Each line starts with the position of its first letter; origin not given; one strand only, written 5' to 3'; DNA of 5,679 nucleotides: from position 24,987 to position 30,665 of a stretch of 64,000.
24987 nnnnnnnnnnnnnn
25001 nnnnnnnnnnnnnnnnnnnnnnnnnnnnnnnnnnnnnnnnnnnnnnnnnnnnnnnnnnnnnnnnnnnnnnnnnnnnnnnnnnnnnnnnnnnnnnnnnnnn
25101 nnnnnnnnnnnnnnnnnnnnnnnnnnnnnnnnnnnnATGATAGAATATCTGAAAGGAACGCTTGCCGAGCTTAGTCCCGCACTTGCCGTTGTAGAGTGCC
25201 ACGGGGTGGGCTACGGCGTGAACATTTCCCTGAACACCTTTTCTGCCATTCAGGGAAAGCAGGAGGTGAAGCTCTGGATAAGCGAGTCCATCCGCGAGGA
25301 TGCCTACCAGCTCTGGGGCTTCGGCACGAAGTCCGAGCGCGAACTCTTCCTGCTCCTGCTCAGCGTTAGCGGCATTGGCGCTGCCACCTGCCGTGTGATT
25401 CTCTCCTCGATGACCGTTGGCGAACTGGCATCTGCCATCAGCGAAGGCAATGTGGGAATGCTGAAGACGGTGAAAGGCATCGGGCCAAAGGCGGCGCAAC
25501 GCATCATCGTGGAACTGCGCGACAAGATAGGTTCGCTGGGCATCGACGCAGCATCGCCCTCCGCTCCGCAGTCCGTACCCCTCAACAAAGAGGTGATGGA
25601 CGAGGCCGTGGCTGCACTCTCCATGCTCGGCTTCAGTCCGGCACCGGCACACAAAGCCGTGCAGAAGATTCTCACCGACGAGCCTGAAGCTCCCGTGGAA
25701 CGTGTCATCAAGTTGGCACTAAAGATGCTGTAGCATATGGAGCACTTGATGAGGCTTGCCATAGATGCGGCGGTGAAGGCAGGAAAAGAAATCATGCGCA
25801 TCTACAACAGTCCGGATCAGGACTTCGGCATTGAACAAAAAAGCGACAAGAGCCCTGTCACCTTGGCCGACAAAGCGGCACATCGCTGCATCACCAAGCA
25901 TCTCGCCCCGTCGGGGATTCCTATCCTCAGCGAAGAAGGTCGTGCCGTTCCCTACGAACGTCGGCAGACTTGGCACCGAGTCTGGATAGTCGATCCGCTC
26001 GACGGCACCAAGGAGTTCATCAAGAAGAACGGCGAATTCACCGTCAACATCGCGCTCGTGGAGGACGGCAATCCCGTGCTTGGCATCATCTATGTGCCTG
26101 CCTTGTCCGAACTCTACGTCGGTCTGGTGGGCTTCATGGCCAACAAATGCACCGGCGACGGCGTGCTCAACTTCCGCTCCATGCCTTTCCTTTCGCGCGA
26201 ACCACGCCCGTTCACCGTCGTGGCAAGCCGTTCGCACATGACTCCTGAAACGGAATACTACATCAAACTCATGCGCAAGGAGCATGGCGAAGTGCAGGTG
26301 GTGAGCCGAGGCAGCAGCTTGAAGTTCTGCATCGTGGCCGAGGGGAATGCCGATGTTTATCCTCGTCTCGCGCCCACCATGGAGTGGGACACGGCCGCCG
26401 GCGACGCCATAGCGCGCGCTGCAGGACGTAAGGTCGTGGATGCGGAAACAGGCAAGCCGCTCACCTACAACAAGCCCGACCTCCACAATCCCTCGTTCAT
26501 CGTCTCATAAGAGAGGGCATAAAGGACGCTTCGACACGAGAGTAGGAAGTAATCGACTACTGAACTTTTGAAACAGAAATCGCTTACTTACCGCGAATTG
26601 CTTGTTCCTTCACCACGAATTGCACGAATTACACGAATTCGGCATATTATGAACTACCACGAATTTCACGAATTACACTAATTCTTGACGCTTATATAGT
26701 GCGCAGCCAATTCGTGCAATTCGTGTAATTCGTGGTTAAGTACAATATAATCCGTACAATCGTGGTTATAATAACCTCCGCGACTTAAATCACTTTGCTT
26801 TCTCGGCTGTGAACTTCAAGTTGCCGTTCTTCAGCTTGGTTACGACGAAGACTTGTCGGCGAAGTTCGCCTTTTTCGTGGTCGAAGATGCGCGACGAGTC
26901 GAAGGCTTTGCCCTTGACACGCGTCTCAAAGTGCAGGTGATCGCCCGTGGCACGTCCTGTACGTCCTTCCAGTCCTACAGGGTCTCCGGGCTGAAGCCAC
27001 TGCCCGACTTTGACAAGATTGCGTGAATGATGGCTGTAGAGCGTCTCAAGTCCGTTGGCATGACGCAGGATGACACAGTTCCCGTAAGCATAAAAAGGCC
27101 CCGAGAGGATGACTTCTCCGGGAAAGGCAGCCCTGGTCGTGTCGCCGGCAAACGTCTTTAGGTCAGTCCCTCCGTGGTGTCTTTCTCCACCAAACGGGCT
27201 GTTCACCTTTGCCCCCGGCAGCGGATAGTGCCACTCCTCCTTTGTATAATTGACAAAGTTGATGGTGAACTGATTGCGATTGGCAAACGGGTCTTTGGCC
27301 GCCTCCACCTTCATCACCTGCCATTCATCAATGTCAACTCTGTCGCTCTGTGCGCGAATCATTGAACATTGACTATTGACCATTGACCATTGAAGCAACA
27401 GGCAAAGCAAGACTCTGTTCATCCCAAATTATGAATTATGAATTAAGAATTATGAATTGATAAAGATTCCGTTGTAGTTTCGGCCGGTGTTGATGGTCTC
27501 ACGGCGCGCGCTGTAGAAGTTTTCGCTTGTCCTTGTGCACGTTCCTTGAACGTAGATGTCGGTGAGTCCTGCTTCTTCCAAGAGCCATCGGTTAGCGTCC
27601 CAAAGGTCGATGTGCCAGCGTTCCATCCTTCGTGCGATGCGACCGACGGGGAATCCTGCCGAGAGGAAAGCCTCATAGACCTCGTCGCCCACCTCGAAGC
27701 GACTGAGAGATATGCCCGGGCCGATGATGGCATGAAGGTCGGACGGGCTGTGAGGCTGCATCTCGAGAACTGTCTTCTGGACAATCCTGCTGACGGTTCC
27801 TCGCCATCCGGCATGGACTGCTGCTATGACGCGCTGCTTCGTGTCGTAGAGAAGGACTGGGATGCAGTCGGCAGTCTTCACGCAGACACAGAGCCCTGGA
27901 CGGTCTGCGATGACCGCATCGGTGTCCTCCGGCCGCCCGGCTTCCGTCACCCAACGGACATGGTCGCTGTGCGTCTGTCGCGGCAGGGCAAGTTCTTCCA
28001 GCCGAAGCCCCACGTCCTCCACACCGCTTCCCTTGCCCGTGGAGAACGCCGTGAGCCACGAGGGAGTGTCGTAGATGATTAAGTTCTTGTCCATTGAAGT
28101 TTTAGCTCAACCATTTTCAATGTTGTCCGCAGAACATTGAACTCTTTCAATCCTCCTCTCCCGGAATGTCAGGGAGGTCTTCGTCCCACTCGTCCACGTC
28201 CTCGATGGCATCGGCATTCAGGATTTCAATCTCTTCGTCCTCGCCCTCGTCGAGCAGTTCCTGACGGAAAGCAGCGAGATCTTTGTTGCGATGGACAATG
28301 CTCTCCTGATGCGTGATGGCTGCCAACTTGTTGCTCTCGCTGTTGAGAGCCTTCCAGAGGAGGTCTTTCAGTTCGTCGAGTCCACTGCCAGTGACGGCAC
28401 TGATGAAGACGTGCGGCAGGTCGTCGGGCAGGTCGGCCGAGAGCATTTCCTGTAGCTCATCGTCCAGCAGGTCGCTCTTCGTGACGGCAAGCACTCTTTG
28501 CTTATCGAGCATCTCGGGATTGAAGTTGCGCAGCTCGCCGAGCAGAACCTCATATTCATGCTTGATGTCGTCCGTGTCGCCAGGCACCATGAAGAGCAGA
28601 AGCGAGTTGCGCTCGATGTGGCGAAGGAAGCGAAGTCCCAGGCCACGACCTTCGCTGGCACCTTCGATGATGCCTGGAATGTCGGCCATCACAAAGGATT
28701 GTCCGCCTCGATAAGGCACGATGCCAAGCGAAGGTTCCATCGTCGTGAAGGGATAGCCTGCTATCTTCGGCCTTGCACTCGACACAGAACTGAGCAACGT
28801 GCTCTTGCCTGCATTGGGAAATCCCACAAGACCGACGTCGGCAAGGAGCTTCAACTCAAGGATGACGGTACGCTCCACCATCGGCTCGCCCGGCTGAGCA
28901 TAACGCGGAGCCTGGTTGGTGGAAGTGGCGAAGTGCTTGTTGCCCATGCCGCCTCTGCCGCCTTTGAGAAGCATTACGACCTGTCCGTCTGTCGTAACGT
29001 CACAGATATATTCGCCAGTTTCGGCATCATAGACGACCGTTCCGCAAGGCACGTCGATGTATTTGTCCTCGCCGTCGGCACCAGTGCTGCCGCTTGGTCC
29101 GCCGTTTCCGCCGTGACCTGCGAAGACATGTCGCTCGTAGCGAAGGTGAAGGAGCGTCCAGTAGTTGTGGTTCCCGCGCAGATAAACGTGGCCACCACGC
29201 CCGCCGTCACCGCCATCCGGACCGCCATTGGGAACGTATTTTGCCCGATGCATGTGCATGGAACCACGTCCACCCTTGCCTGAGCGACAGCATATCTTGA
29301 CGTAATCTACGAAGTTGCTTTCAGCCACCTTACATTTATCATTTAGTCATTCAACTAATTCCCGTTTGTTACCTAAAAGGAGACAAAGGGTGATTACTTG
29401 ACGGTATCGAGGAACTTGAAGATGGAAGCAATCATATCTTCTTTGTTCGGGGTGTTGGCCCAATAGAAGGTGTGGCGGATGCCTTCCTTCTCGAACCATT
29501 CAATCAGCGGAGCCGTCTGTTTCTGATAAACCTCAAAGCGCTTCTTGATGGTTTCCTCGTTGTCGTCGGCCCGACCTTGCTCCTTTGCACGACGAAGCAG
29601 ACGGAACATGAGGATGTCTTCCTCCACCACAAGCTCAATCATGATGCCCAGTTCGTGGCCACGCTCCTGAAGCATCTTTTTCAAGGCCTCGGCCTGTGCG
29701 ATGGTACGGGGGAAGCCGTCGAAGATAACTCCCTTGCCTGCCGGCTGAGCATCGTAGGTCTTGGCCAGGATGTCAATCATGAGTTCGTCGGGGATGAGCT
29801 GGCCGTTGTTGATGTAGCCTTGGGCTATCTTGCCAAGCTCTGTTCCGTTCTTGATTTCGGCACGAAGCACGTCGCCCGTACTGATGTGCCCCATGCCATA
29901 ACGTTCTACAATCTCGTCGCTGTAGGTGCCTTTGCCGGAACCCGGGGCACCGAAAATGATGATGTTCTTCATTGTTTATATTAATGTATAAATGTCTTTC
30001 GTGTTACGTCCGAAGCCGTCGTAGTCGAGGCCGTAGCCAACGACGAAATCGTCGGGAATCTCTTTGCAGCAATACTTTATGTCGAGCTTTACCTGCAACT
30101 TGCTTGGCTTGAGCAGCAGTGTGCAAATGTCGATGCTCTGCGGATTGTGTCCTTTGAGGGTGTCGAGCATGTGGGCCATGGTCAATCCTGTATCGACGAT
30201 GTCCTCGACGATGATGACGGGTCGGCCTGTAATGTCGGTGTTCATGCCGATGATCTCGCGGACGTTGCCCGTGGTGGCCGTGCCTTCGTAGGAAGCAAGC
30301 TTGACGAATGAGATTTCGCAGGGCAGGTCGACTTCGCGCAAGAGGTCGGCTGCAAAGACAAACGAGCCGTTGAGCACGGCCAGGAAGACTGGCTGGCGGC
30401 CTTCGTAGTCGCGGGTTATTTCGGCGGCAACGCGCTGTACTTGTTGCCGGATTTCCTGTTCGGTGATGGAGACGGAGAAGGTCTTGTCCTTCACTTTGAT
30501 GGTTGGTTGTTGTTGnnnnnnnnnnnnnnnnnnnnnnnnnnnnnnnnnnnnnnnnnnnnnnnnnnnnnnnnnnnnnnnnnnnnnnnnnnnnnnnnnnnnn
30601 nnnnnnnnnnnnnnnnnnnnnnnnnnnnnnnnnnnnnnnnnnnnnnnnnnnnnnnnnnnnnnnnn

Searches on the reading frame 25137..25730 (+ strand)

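Call 40: search_protein_families(library=pfam, proteins=[window:25137-25730:+], max_evalue=0.01)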
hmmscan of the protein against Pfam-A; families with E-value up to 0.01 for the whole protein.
window:25137-25730:+ (198 aa): 5 families
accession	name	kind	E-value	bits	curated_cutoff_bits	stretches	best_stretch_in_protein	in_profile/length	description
PF01330.27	RuvA_N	-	1e-21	77.2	23.6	1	1-61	1-61/61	RuvA N terminal domain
PF14520.12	HHH_5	-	3.9e-15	56.5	27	1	71-129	1-57/57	Helix-hairpin-helix domain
PF07499.19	RuvA_C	-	1.3e-11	45.2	24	1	153-197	2-45/47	RuvA, C-terminal domain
PF00633.29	HHH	-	2e-05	24.6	24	0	109-124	13-28/30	Helix-hairpin-helix motif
PF12836.13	HHH_3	-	0.0035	17.8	27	0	108-133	15-39/65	Helix-hairpin-helix motif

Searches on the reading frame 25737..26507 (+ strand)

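Call 40: search_protein_families(library=pfam, proteins=[window:25737-26507:+], max_evalue=0.01)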
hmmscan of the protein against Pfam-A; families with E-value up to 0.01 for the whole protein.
window:25737-26507:+ (257 aa): 1 family
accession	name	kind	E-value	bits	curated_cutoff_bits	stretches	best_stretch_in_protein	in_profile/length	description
PF00459.30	Inositol_P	-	1.2e-48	166.4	27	1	2-251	3-252/271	Inositol monophosphatase family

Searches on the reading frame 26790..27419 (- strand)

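Call 40: search_protein_families(library=pfam, proteins=[window:26790-27419:-], max_evalue=0.01)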
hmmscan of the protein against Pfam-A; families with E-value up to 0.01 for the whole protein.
window:26790-27419:- (209 aa): 1 family
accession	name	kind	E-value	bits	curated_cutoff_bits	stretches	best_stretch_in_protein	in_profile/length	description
PF01551.29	Peptidase_M23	-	1.7e-25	89.5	28.7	1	81-174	2-95/96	Peptidase family M23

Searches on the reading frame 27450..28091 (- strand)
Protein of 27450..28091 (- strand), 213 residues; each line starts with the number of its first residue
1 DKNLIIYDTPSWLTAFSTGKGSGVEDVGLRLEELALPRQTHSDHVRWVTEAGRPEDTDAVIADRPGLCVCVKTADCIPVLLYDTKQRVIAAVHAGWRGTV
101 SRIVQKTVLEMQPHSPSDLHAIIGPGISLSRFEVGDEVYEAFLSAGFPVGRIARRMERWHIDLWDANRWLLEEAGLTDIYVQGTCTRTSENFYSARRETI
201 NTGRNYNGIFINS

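Call 40: search_protein_families(library=pfam, proteins=[window:27450-28091:-], max_evalue=0.01)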
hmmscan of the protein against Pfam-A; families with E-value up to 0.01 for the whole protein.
window:27450-28091:- (213 aa): 1 family
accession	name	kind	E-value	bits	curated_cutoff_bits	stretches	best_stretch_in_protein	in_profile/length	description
PF02578.20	Cu-oxidase_4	-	2.8e-58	197.6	22.9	1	26-209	38-237/238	Multi-copper polyphenol oxidoreductase laccase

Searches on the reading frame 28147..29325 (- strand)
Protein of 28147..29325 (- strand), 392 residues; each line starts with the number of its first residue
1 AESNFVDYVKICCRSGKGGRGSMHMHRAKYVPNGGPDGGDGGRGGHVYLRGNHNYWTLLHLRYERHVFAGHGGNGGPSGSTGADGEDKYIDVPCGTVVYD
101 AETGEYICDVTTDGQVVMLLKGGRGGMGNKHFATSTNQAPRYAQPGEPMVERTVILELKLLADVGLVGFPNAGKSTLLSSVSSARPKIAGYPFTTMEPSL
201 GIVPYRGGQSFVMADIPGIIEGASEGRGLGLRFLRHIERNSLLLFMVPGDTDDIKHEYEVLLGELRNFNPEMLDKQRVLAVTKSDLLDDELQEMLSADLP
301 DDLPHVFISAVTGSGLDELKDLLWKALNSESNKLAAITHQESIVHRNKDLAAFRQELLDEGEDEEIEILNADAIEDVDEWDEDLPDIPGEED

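Call 40: search_protein_families(library=pfam, proteins=[window:28147-29325:-], max_evalue=0.01)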
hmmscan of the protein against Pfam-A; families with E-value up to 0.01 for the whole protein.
window:28147-29325:- (392 aa): 4 families
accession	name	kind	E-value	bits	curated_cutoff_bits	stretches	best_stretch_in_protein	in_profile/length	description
PF01018.28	GTP1_OBG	-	3.1e-58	196.2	27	1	6-160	1-155/155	GTP1/OBG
PF01926.29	MMR_HSR1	-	6.5e-22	78.2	21.9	1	163-283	1-113/113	50S ribosome-binding GTPase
PF02421.24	FeoB_N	-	3.9e-09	36.7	27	1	164-321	3-154/156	Ferrous iron transport protein B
PF16897.10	MMR_HSR1_Xtn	-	0.0016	18.8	35.2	1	278-328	59-105/106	C-terminal region of MMR_HSR1 domain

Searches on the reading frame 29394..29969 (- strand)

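Call 41: search_protein_families(library=pfam, proteins=[window:29394-29969:-], max_evalue=0.01)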
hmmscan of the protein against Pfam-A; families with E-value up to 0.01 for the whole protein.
window:29394-29969:- (191 aa): 7 families
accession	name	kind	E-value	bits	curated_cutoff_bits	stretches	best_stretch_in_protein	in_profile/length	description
PF00406.28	ADK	-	6.4e-51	172.9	26.8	1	5-163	1-150/151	Adenylate kinase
PF13207.12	AAA_17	-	6.9e-32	111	27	1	6-142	1-136/136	AAA domain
PF13238.12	AAA_18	-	3.6e-08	34.3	29.4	1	3-139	1-123/128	AAA domain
PF13671.12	AAA_33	-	2.7e-07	31.4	27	1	3-143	2-135/143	AAA domain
PF17213.9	Hydin_ADK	-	0.00049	20.7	27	0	58-85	168-195/196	Hydin Adenylate kinase-like domain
PF06414.18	Zeta_toxin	-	0.0036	17.2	22.3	1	3-136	19-155/199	Zeta toxin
PF13521.12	AAA_28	-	0.0053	17.4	27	0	3-84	2-80/164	AAA domain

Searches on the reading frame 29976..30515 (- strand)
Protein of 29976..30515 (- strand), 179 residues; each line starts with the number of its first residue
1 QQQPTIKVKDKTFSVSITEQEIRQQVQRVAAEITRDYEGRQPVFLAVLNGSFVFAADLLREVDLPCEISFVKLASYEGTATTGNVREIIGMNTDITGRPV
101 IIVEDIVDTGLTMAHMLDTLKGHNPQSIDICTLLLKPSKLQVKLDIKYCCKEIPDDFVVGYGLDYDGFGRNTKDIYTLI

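Call 41: search_protein_families(library=pfam, proteins=[window:29976-30515:-], max_evalue=0.01)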
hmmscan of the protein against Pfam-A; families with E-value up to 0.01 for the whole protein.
window:29976-30515:- (179 aa): 2 families
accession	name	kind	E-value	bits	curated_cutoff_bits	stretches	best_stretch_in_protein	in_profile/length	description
PF00156.33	Pribosyltran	-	6.5e-30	104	26.3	1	20-165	9-157/158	Phosphoribosyl transferase domain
PF14681.12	UPRTase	-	0.0011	18.9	27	1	67-140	90-165/206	Uracil phosphoribosyltransferase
